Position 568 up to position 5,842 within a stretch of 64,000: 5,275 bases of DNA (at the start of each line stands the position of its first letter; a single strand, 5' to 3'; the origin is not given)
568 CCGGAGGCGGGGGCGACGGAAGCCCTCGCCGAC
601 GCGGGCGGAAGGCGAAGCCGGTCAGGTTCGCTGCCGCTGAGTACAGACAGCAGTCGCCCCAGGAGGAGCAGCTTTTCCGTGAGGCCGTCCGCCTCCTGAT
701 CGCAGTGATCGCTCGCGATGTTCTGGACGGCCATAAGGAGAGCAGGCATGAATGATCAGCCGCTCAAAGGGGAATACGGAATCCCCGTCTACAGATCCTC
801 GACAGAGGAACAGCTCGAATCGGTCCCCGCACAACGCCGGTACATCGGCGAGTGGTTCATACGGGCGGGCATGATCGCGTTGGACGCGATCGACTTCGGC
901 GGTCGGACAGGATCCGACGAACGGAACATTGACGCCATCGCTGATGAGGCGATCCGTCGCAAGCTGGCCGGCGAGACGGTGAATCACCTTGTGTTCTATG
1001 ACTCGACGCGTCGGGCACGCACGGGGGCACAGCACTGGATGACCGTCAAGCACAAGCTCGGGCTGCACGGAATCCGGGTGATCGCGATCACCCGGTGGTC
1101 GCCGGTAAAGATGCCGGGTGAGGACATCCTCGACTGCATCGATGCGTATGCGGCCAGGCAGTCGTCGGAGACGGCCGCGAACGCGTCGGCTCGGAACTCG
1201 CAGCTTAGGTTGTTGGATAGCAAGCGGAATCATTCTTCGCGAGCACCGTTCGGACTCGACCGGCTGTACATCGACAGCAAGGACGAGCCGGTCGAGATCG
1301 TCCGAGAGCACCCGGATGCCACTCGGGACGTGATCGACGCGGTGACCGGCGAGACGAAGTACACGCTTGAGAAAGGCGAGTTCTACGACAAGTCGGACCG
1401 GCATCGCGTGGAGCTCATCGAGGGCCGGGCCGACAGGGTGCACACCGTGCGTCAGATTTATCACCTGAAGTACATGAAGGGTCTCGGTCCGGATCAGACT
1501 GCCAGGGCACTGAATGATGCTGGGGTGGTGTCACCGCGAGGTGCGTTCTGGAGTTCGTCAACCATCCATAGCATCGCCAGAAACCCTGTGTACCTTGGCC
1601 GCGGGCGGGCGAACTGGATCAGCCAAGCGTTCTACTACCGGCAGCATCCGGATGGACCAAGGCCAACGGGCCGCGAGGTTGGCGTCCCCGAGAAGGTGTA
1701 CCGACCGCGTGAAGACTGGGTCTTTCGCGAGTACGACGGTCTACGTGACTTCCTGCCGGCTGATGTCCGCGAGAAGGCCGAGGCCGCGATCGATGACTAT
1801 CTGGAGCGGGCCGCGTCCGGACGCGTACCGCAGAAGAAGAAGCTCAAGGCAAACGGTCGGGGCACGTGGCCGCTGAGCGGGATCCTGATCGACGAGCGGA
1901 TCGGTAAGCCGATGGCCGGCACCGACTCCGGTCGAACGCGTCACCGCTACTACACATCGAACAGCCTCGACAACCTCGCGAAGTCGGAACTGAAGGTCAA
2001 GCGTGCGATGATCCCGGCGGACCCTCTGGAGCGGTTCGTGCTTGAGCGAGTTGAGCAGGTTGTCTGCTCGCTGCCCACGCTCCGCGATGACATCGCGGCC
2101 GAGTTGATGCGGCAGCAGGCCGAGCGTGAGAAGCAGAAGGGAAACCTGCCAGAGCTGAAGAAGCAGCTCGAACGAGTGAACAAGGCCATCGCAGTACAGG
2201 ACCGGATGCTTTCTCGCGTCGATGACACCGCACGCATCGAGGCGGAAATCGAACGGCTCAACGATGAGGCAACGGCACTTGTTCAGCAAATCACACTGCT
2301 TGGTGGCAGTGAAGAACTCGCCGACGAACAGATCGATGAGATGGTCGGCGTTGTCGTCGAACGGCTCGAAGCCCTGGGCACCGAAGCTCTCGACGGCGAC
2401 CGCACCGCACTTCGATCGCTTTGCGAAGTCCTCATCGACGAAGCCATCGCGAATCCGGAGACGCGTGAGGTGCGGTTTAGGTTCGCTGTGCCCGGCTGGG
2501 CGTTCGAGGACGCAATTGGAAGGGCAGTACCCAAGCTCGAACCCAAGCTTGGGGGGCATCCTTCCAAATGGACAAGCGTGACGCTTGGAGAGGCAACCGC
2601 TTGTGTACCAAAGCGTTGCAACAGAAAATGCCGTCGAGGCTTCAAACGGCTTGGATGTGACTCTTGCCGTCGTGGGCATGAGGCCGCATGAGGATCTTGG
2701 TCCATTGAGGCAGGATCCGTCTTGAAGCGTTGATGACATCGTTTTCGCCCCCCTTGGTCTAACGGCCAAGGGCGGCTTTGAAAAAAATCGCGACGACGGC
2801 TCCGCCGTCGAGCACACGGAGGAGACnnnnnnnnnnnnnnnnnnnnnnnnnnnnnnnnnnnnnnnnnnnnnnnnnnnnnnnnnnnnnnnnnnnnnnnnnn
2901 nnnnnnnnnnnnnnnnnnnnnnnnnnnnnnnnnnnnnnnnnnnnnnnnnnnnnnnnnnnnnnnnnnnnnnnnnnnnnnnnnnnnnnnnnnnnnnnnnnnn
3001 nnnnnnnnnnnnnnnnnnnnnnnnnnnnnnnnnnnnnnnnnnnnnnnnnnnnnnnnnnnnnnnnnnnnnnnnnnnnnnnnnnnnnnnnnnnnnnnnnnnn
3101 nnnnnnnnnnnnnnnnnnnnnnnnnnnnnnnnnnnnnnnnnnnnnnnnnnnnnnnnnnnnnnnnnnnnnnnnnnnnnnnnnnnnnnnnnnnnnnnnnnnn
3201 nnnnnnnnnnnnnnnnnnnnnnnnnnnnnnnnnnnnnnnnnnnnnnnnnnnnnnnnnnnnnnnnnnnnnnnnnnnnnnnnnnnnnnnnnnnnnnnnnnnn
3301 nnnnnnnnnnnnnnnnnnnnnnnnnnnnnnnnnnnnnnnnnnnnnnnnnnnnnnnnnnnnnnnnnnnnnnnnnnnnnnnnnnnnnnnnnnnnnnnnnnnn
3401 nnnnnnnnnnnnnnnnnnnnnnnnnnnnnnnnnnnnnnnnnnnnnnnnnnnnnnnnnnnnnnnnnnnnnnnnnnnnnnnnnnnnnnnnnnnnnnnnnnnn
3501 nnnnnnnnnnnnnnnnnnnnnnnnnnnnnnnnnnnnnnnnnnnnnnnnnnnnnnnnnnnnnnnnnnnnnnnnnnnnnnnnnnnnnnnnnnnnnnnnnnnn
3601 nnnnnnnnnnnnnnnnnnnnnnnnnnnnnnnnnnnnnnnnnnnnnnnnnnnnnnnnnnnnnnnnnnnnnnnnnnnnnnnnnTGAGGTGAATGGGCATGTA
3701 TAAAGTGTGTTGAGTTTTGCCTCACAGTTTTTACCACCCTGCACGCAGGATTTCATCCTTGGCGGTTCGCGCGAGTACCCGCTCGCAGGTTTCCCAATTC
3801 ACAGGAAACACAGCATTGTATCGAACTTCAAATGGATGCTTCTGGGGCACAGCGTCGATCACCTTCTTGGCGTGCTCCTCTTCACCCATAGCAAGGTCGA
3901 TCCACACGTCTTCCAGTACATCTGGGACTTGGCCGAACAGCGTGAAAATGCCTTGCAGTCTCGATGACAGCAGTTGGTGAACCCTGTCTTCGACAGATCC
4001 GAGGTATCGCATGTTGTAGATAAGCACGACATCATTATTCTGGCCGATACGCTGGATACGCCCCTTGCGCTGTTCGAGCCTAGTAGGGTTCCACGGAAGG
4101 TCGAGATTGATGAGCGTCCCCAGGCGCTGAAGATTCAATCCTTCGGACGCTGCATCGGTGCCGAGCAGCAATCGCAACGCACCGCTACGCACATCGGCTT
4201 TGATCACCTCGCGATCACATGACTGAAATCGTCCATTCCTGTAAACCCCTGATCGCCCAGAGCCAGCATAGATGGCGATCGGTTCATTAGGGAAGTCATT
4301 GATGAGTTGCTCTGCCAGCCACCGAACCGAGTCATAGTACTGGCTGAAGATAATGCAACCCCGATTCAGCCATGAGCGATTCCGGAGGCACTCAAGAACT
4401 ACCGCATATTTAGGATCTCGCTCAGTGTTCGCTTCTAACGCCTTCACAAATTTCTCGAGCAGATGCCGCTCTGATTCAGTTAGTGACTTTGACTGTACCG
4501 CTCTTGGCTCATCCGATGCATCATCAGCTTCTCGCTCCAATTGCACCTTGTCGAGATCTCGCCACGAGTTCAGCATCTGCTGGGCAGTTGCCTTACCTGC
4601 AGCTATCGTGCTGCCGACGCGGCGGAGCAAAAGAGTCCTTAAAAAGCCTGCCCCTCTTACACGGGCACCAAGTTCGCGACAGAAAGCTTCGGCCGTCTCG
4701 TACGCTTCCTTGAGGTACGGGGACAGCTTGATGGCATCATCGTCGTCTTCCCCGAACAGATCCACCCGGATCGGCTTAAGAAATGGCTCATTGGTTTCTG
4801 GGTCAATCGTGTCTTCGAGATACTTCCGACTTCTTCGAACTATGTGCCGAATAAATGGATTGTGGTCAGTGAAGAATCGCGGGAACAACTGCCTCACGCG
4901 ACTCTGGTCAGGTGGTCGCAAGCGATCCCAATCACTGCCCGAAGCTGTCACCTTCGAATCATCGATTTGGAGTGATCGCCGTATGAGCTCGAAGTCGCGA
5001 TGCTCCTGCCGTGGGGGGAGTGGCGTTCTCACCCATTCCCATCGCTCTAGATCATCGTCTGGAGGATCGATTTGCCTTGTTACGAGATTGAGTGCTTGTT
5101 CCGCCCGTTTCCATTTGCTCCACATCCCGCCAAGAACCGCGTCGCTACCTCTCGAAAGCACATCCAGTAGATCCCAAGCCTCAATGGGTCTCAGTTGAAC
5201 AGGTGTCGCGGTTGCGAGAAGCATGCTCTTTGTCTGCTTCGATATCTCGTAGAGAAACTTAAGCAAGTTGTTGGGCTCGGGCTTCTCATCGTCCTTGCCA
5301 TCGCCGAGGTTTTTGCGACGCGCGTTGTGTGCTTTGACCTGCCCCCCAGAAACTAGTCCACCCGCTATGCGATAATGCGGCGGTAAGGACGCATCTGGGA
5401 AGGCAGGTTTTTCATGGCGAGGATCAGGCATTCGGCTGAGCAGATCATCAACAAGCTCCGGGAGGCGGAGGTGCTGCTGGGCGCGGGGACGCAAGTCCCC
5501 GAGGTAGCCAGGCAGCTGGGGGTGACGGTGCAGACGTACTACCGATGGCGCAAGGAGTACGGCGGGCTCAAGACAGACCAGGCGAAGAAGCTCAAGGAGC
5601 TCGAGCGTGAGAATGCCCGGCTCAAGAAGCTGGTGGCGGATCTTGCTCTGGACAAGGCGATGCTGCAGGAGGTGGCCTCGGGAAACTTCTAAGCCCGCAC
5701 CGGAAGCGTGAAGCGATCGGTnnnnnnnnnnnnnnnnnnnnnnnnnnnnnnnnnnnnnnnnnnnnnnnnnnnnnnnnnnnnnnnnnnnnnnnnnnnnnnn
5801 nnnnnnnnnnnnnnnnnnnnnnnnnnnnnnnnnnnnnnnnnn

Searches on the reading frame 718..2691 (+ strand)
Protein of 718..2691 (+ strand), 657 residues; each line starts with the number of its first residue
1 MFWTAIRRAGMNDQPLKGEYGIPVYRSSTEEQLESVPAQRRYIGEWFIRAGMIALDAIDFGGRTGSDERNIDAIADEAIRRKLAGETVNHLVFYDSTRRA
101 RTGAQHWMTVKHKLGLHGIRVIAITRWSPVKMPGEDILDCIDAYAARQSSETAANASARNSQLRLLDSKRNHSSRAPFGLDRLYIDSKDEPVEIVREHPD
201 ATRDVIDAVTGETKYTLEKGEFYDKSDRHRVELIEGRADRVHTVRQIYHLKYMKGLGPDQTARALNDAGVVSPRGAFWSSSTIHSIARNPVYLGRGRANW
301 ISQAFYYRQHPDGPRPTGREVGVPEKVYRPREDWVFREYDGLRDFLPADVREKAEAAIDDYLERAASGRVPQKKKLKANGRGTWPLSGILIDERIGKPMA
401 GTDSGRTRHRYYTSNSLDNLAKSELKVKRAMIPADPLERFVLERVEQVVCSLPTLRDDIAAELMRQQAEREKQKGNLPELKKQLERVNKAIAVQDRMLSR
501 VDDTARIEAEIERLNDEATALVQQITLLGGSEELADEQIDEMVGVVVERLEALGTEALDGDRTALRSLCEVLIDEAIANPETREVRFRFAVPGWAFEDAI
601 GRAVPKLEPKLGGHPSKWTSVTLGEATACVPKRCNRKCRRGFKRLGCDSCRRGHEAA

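Call 11: search_protein_families(library=pfam, proteins=[window:718-2691:+], max_evalue=0.001)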
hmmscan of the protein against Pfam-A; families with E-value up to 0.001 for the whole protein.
window:718-2691:+ (657 aa): 2 families
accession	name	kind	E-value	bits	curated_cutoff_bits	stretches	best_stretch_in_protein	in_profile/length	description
PF07508.19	Recombinase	-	4.7e-11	43.3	21.1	1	240-295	3-57/102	Recombinase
PF00239.26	Resolvase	-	1e-05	26.1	23.3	1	25-155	5-131/145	Resolvase, N terminal domain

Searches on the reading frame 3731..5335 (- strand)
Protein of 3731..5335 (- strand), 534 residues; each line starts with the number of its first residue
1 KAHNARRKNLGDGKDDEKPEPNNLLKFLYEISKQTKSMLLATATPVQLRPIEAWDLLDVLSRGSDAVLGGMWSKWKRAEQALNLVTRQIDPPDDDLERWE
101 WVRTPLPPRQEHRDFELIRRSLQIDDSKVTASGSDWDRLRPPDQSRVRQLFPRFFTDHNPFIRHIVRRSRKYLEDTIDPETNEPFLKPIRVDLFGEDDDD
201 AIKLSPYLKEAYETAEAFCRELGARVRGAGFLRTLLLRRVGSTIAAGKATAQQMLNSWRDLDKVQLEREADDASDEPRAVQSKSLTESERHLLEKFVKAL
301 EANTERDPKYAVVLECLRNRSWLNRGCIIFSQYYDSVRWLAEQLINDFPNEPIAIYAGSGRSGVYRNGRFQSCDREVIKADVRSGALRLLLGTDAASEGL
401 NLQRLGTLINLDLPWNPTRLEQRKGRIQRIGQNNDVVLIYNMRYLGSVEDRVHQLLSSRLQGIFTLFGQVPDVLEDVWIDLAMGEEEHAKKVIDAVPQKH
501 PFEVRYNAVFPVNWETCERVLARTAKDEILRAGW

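Call 84: search_protein_families(library=pfam, proteins=[window:3731-5335:-], max_evalue=0.01)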
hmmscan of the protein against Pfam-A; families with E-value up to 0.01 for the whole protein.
window:3731-5335:- (534 aa): 1 family
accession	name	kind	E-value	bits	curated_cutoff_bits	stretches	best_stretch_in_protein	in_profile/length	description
PF00271.37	Helicase_C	-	6.2e-16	59.1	23.5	1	323-431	14-110/110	Helicase conserved C-terminal domain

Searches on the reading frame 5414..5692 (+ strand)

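Call 11: search_protein_families(library=pfam, proteins=[window:5414-5692:+], max_evalue=0.001)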
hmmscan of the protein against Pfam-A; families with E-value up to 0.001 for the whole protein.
window:5414-5692:+ (92 aa): 6 families
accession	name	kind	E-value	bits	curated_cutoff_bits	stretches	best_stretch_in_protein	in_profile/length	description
PF01527.26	HTH_Tnp_1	-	1.2e-17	64.3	24.1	1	3-75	4-75/75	Transposase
PF13384.12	HTH_23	-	3.2e-07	30.4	24.6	1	24-51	16-45/50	Homeodomain-like domain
PF13518.12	HTH_28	-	4.5e-05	23.9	25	1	25-50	12-37/52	Helix-turn-helix domain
PF13551.12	HTH_29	-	0.00018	22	28.1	1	20-49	6-36/64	Winged helix-turn helix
PF02796.21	HTH_7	-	0.00056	20.4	23.8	0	17-44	13-40/45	Helix-turn-helix domain of resolvase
PF13022.12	HTH_Tnp_1_2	-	0.00088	19.8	27.9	0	16-66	14-69/122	Helix-turn-helix of insertion element transposase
